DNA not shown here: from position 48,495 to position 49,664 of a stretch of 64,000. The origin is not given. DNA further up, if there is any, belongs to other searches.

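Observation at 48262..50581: Orphan nitrogenase-like two-component pair: NifH-like ATPase plus half-size, cluster-Cys-less NifD/K-like protein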

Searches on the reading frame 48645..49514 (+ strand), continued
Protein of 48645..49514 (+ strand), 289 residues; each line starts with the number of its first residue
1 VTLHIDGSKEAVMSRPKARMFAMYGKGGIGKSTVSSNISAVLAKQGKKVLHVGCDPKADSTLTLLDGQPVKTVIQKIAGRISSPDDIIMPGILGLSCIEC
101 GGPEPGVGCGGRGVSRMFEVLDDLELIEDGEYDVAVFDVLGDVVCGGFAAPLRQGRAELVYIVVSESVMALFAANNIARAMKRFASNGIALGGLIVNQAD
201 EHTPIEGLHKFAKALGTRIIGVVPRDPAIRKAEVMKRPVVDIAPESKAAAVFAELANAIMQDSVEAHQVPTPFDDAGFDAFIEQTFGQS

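Call 51: search_protein_families(library=ncbifam, proteins=[L002:4899-6344:-, L004:846-2312:+, L004:6261-7133:+, L004:7120-7881:+], max_evalue=0.00001)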
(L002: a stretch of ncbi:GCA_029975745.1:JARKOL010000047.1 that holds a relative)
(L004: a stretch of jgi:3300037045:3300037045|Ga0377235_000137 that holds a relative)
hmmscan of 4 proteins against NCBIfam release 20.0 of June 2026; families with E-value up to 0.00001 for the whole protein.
L002:4899-6344:- (481 aa): 16 families
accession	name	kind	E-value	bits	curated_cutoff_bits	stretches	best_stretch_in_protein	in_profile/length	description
TIGR04072.2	rSAM_ladder_B12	equivalog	4.1e-92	309.1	360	1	3-435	1-421/443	lipid biosynthesis B12-binding/radical SAM protein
TIGR04385.1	B12_rSAM_cofa1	equivalog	5.4e-50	170.9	450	1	17-405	17-413/438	B12 lower ligand biosynthesis radical SAM protein BzaD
TIGR04428.1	B12_rSAM_trp_MT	equivalog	1.4e-29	102.9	500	2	185-385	210-420/558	tryptophan 2-C-methyltransferase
TIGR04479.1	bcpD_PhpK_rSAM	subfamily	5.6e-20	71.2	600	1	129-360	182-408/504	PhpK family radical SAM P-methyltransferase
TIGR04014.1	B12_SAM_MJ_0865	equivalog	2.6e-18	66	360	1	76-233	49-202/434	methyl-coenzyme M reductase glutamine C-methyltransferase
TIGR04013.1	B12_SAM_MJ_1487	hypoth_equivalog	2.4e-16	59.6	251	1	93-232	68-192/382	TIGR04013 family B12-binding domain/radical SAM domain-containing protein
NF045585.1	rSAM_slr0320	equivalog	1.8e-14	53.1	775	1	89-394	131-445/511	photosystem II high light acclimation radical SAM protein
TIGR03471.1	HpnJ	equivalog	5.8e-14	51.8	577.6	1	194-397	200-398/472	hopanoid biosynthesis associated radical SAM protein HpnJ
TIGR04367.1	HpnR_B12_rSAM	equivalog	2.4e-11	42.9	650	1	19-269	21-260/490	hopanoid C-3 methylase HpnR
NF033070.1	rSAM_AprD4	equivalog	1.1e-10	41.1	500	1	191-395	196-399/456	AprD4 family radical SAM diol-dehydratase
NF038361.1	rSAM_Sden_1168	equivalog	3.9e-10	38.9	575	1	18-361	83-451/560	Sden_1168 family B12-binding radical SAM P-methyltransferase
TIGR03975.1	rSAM_ocin_1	subfamily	5.1e-10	38.5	281.85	1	96-358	157-427/606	RiPP maturation radical SAM C-methyltransferase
NF050148.1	rSAM_ApyD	equivalog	2.4e-09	36.2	750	1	98-366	105-372/645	RiPP biosynthesis radical SAM protein ApyD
TIGR02026.1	BchE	equivalog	3.5e-09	36.1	481.35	1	18-361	20-365/497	magnesium-protoporphyrin IX monomethyl ester anaerobic oxidative cyclase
NF040546.1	rSAM_CUAEP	equivalog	3.9e-08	32.4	500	1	98-360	79-340/468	CUAEP/CCAEP-tail radical SAM (seleno)protein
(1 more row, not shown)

L004:846-2312:+ (488 aa): 15 families
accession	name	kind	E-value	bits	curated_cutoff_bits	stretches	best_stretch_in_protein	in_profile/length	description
TIGR03471.1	HpnJ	equivalog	1.1e-25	90.5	577.6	1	151-347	199-397/472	hopanoid biosynthesis associated radical SAM protein HpnJ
TIGR02026.1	BchE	equivalog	2.6e-23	82.6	481.35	1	137-375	175-424/497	magnesium-protoporphyrin IX monomethyl ester anaerobic oxidative cyclase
NF050148.1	rSAM_ApyD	equivalog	2.6e-23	82.3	750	1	131-339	179-396/645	RiPP biosynthesis radical SAM protein ApyD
TIGR04014.1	B12_SAM_MJ_0865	equivalog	3.7e-22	78.7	360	2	151-192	162-203/434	methyl-coenzyme M reductase glutamine C-methyltransferase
TIGR04479.1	bcpD_PhpK_rSAM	subfamily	2.2e-21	75.8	600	1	139-322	230-417/504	PhpK family radical SAM P-methyltransferase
TIGR04072.2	rSAM_ladder_B12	equivalog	4.4e-20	71.7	360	1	64-386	87-423/443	lipid biosynthesis B12-binding/radical SAM protein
TIGR04367.1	HpnR_B12_rSAM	equivalog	1.1e-17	63.8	650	1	151-338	188-375/490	hopanoid C-3 methylase HpnR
NF038361.1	rSAM_Sden_1168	equivalog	2.9e-17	62.4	575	1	151-335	284-472/560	Sden_1168 family B12-binding radical SAM P-methyltransferase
TIGR04013.1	B12_SAM_MJ_1487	hypoth_equivalog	2.2e-16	59.7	251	1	63-192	59-194/382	TIGR04013 family B12-binding domain/radical SAM domain-containing protein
TIGR04295.1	B12_rSAM_oligo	hypoth_equivalog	5.2e-13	48.5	400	1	150-266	201-314/422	TIGR04295 family B12-binding domain-containing radical SAM protein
NF033070.1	rSAM_AprD4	equivalog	7.6e-11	41.6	500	1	10-354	35-407/456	AprD4 family radical SAM diol-dehydratase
NF045585.1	rSAM_slr0320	equivalog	4.8e-09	35.3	775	1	148-252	234-346/511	photosystem II high light acclimation radical SAM protein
TIGR03975.1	rSAM_ocin_1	subfamily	7.2e-09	34.7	281.85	1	44-302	125-418/606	RiPP maturation radical SAM C-methyltransferase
TIGR04385.1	B12_rSAM_cofa1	equivalog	1.7e-08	34.2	450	1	147-354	193-411/438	B12 lower ligand biosynthesis radical SAM protein BzaD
NF040542.1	rSAM_RCCLKC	equivalog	7.8e-06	25.3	450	0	120-306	152-345/423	arsinothricin biosynthesis radical SAM protein ArsL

L004:6261-7133:+ (290 aa): 177 families (the best 25 are shown)
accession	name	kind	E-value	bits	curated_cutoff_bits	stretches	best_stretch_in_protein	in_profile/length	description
TIGR02770.1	nickel_nikD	equivalog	6.6e-62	208.9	318.7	1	35-267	2-228/230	nickel import ATP-binding protein NikD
NF047576.1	opine_ATP_CntF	equivalog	5.3e-54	183.2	385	1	16-268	3-253/264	staphylopine uptake ABC transporter ATP-binding protein CntF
NF047578.1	opine_ATP_CntD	equivalog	9.9e-54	182.3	380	1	16-268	3-253/266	staphylopine uptake ABC transporter ATP-binding protein CntD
NF011713.0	PRK15134.1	equivalog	2.2e-52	178.4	834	1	13-271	3-263/529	microcin C ABC transporter ATP-binding protein YejF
NF008246.0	PRK11022.1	equivalog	5.6e-46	157.1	541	1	16-269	4-258/326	dipeptide ABC transporter ATP-binding protein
NF007613.0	PRK10261.1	equivalog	1.9e-44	152.1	1077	1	14-270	11-274/623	glutathione ABC transporter ATP-binding protein GsiA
NF007010.1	PRK09473.1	subfamily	4.7e-43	147.1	575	1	16-269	2-255/318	oligopeptide ABC transporter ATP-binding protein OppD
NF008453.0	PRK11308.1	subfamily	6e-42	144.1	408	1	30-270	33-267/334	dipeptide ABC transporter ATP-binding protein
NF043079.1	MMSYN1_0167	equivalog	2.8e-41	141.9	740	1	93-269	298-475/561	oligopeptide ABC transporter ATP-binding protein OppD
TIGR02769.1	nickel_nikE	equivalog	3e-38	131.8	332.55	1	34-267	26-252/265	nickel import ATP-binding protein NikE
NF011659.0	PRK15079.1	equivalog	1.5e-37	129.1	540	1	23-269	29-269/334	murein tripeptide/oligopeptide ABC transporter ATP binding protein OppF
NF043071.1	DppF_dipep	equivalog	2.4e-36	125.8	660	1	32-274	36-271/331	dipeptide ABC transporter ATP-binding subunit DppF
NF008428.0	PRK11264.1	equivalog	2e-33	115.7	406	1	37-265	21-244/250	L-cystine ABC transporter ATP-binding protein TcyN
NF043078.1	MMSYN1_0168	equivalog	2.3e-33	115.7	800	2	140-269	470-598/649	oligopeptide ABC transporter ATP-binding protein OppF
NF011674.0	PRK15093.1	equivalog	4.1e-33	114.9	627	1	14-269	2-263/330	putrescine export ABC transporter ATP-binding protein SapD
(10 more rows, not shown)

L004:7120-7881:+ (253 aa): 181 families (the best 25 are shown)
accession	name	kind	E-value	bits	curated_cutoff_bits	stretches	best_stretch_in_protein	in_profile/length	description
NF007739.0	PRK10419.1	subfamily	8.8e-52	176.3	354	1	21-248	25-251/268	nickel ABC transporter ATP-binding protein NikE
TIGR02769.1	nickel_nikE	equivalog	3.1e-51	174.4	332.55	1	21-249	24-251/265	nickel import ATP-binding protein NikE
NF011713.0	PRK15134.1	equivalog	2.2e-47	161.9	834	1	21-249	299-527/529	microcin C ABC transporter ATP-binding protein YejF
TIGR02770.1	nickel_nikD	equivalog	6e-43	146.9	318.7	1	24-250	2-228/230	nickel import ATP-binding protein NikD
NF007613.0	PRK10261.1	equivalog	5.9e-41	140.6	1077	1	24-250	340-566/623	glutathione ABC transporter ATP-binding protein GsiA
NF011659.0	PRK15079.1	equivalog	9.6e-41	139.6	540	1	24-250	40-267/334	murein tripeptide/oligopeptide ABC transporter ATP binding protein OppF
NF008453.0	PRK11308.1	subfamily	5.6e-39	134.3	408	1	24-250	38-264/334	dipeptide ABC transporter ATP-binding protein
TIGR03005.1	ectoine_ehuA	equivalog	4.9e-38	130.8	345.4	1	23-249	15-248/252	ectoine/hydroxyectoine ABC transporter ATP-binding protein EhuA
NF047576.1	opine_ATP_CntF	equivalog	5.5e-38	130.7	385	1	7-251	4-253/264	staphylopine uptake ABC transporter ATP-binding protein CntF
NF008428.0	PRK11264.1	equivalog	2.2e-37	128.7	406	1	20-249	15-245/250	L-cystine ABC transporter ATP-binding protein TcyN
TIGR04521.1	ECF_ATPase_2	equivalog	4.6e-37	127.6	330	1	23-245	20-242/279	energy-coupling factor transporter ATPase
NF047578.1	opine_ATP_CntD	equivalog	6.7e-37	127.2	380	1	7-251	4-253/266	staphylopine uptake ABC transporter ATP-binding protein CntD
TIGR02857.1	CydD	equivalog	1.3e-36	126.7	435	1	7-219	323-528/529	thiol reductant ABC exporter subunit CydD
TIGR02314.1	ABC_MetN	equivalog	1.9e-36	125.7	499.7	1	23-248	20-241/343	methionine ABC transporter ATP-binding protein MetN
NF010068.0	PRK13548.1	equivalog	5.8e-35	120.6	261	1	8-239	8-234/261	heme ABC transporter ATP-binding protein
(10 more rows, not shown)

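Call 52: search_dna_similar(query=window:48681-49514:+, collection=plasmids, mode=protein, rows=spread, max_rows=40, max_evalue=1e-20)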
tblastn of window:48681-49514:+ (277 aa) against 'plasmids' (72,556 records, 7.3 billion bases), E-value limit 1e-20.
Records with a match: 271; places in all: 378; records where one place covers at least 80% of the query: 265.
Best place of each record, by identity: <60% 271.
By first word of the organism name: Rhizobium 126; Sinorhizobium 75; Bradyrhizobium 10; Clostridium 9; Mesorhizobium 8; Paraburkholderia 6; Nitratidesulfovibrio 4; Neorhizobium 4; Nostoc 3; Sulfitobacter 3; and 18 more.
By predicted mobility (MOB-suite, as given by PLSDB): conjugative 204; non-mobilizable 58; mobilizable 9.
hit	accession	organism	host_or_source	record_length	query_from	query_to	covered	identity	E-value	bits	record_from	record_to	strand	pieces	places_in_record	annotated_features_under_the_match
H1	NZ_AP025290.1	Treponema saccharophilum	-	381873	5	261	93%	46.5%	3e-52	189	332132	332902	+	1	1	nifH: nitrogenase iron protein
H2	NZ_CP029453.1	Sinorhizobium fredii CCBAU 25509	Glycine soja,cell culture,plant root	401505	7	261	92%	46.0%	9e-48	177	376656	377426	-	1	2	nifH: nitrogenase iron protein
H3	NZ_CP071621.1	Rhizobium bangladeshense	lentil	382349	7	261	92%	45.6%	7e-48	177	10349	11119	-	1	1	nifH: nitrogenase iron protein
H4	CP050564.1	Rhizobium leguminosarum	Lathyrus sativus,cell culture,root ...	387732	7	261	92%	45.6%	2e-47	176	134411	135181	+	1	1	nifH: nitrogenase iron protein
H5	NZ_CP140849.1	Rhizobium johnstonii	Trifolium pratense,whole organism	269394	7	261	92%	45.6%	2e-47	176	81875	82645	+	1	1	nifH: nitrogenase iron protein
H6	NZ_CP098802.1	Rhizobium anhuiense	Trifolium dubium,Cell culture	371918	7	261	92%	45.6%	3e-47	175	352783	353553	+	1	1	nifH: nitrogenase iron protein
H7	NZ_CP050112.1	Rhizobium leguminosarum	Trifolium repens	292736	7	261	92%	45.6%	3e-47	175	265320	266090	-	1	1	nifH: nitrogenase iron protein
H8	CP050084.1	Rhizobium leguminosarum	Trifolium pratense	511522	7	261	92%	45.6%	3e-47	175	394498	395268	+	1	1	nifH: nitrogenase iron protein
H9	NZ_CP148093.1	Rhizobium sp. T1470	Medicago sativa,cell culture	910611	7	261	92%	45.6%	6e-47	174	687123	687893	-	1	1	nifH: nitrogenase iron protein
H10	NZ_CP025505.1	Rhizobium leguminosarum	Pisum sativum,pea nodule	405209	7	261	92%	45.2%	1e-47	176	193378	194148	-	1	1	nifH: nitrogenase iron protein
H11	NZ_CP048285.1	Rhizobium leguminosarum bv. viciae 248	Fava bean,whole organism,nodules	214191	7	261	92%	45.2%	3e-47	175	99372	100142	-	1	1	nifH: nitrogenase iron protein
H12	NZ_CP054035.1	Rhizobium indicum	Pisum sativum l. (pea),Pure culture,Pea ...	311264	7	261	92%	45.2%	5e-47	174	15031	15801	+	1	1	nifH: nitrogenase iron protein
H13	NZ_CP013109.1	Sinorhizobium americanum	Vachellia farnesiana,cell culture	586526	7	261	92%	45.2%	1e-46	174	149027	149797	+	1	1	nifH: nitrogenase iron protein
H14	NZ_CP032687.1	Rhizobium sp. CCGE531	Phaseolus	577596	7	261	92%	45.2%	1e-46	173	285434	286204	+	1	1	nifH: nitrogenase iron protein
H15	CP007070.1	Rhizobium leguminosarum bv. trifolii CB782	plant root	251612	7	261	92%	45.2%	3e-46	172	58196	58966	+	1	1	nifH: nitrogenase reductase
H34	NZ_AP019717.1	Clostridium butyricum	-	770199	7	261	92%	43.5%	5e-47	174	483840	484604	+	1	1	nifH: nitrogenase iron protein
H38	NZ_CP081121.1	Sulfitobacter sp. S190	-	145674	6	267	95%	37.8%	3e-34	138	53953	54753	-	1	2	bchL: ferredoxin:protochlorophyllide reductase (ATP-dependent) iron-sulfur ...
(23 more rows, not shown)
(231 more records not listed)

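Call 53: get_annotated_region(hit=H38, flank=20000)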
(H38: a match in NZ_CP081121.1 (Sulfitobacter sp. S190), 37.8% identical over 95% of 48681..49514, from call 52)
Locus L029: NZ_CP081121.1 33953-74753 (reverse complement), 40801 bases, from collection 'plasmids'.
description: Sulfitobacter sp. S190 plasmid unnamed1, complete sequence
organism: Sulfitobacter sp. S190 (NCBI taxid 2867022)
taxonomy: Bacteria; Pseudomonadota; Alphaproteobacteria; Rhodobacterales; Roseobacteraceae; Sulfitobacter; Sulfitobacter sp. S190
host: -; source: -; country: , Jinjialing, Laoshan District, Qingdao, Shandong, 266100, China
typing (MOB-suite, as given by PLSDB): non-mobilizable
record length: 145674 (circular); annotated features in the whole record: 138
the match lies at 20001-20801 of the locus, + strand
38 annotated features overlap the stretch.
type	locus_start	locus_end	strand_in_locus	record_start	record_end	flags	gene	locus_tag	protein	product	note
CDS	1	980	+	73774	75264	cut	-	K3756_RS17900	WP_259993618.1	6-hydroxynicotinate reductase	-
CDS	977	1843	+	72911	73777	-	-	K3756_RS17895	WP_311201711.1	UPF0280 family protein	-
CDS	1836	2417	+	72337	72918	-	-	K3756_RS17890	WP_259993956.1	amino acid synthesis family protein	-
CDS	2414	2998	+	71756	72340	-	-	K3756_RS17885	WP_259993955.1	amino acid synthesis family protein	-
CDS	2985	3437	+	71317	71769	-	-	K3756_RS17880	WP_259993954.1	MarR family transcriptional regulator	GO:0006355 - regulation of DNA-templated transcription [Evidence IEA]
CDS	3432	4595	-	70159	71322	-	-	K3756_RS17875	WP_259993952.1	amidohydrolase family protein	-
CDS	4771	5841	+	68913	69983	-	-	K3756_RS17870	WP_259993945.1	aromatic ring-hydroxylating dioxygenase subunit alpha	-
CDS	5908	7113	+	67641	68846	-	-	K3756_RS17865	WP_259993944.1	ABC transporter substrate-binding protein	-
CDS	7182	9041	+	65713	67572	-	-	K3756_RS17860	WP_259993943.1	ABC transporter permease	-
CDS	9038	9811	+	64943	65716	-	-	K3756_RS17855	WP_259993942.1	ABC transporter ATP-binding protein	-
CDS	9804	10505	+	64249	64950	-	-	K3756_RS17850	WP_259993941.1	ABC transporter ATP-binding protein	-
CDS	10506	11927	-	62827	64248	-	ppsR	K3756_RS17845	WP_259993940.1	transcriptional regulator PpsR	GO:0010109 - regulation of photosynthesis [Evidence IEA]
CDS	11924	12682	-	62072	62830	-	-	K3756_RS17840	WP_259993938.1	cobalamin B12-binding domain-containing protein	-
CDS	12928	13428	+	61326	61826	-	bchF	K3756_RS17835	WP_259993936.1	2-vinyl bacteriochlorophyllide hydratase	GO:0030494 - bacteriochlorophyll biosynthetic process [Evidence IEA]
CDS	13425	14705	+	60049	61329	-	-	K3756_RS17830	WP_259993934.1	ferredoxin:protochlorophyllide reductase (ATP-dependent) subunit N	GO:0015995 - chlorophyll biosynthetic process [Evidence IEA]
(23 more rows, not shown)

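Call 54: get_annotated_region(hit=H1, flank=200)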
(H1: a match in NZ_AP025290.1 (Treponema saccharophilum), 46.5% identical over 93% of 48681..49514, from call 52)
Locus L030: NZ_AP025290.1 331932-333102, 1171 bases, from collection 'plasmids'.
description: Treponema saccharophilum strain JCM 32279 plasmid pTS2, complete sequence
organism: Treponema saccharophilum (NCBI taxid 165)
taxonomy: Bacteria; Spirochaetota; Spirochaetia; Spirochaetales; Treponemataceae; Treponema; Treponema saccharophilum
host: -; source: -; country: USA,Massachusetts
typing (MOB-suite, as given by PLSDB): non-mobilizable
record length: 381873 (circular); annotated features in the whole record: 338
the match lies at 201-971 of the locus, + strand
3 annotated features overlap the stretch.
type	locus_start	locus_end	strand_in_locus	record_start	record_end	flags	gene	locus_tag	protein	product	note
CDS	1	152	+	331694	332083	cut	-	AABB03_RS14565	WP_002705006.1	NifB/NifX family molybdenum-iron cluster-binding protein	-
CDS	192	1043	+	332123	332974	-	nifH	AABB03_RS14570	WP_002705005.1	nitrogenase iron protein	GO:0009399 - nitrogen fixation [Evidence IEA]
CDS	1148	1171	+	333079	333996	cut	-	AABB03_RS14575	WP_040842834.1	LysR family transcriptional regulator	GO:0006355 - regulation of DNA-templated transcription [Evidence IEA]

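Call 55: get_annotated_region(hit=H2, flank=200)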
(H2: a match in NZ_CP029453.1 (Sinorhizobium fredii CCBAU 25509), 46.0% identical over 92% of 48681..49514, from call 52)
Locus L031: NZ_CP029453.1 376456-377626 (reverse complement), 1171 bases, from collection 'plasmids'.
description: Sinorhizobium fredii CCBAU 25509 plasmid pSF25509a, complete sequence
organism: Sinorhizobium fredii CCBAU 25509 (NCBI taxid 1128330)
taxonomy: Bacteria; Pseudomonadota; Alphaproteobacteria; Hyphomicrobiales; Rhizobiaceae; Sinorhizobium; Sinorhizobium fredii; Sinorhizobium fredii CCBAU 25509
host: -; source: Glycine soja,cell culture,plant root; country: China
typing (MOB-suite, as given by PLSDB): conjugative; replicon rep_cluster_473; relaxase MOBP,MOBP,MOBQ; mating-pair formation MPF_T
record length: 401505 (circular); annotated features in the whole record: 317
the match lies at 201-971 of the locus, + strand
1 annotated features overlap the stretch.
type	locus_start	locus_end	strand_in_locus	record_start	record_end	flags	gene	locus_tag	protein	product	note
CDS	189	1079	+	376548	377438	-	nifH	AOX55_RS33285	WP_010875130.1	nitrogenase iron protein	GO:0009399 - nitrogen fixation [Evidence IEA]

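Call 56: get_annotated_region(hit=H34, flank=200)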
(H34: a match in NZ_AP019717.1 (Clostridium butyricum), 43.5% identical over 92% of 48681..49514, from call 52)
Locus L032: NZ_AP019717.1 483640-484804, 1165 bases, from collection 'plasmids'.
description: Clostridium butyricum strain NBRC 13949 plasmid pCBU1, complete sequence
organism: Clostridium butyricum (NCBI taxid 1492)
taxonomy: Bacteria; Bacillota; Clostridia; Eubacteriales; Clostridiaceae; Clostridium; Clostridium butyricum
host: -; source: -; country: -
typing (MOB-suite, as given by PLSDB): non-mobilizable
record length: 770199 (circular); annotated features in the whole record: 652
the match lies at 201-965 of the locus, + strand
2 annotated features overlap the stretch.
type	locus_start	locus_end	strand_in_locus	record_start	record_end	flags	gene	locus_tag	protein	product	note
CDS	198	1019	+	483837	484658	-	nifH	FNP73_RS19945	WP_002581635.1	nitrogenase iron protein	GO:0009399 - nitrogen fixation [Evidence IEA]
CDS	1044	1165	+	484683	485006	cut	-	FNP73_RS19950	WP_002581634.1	P-II family nitrogen regulator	-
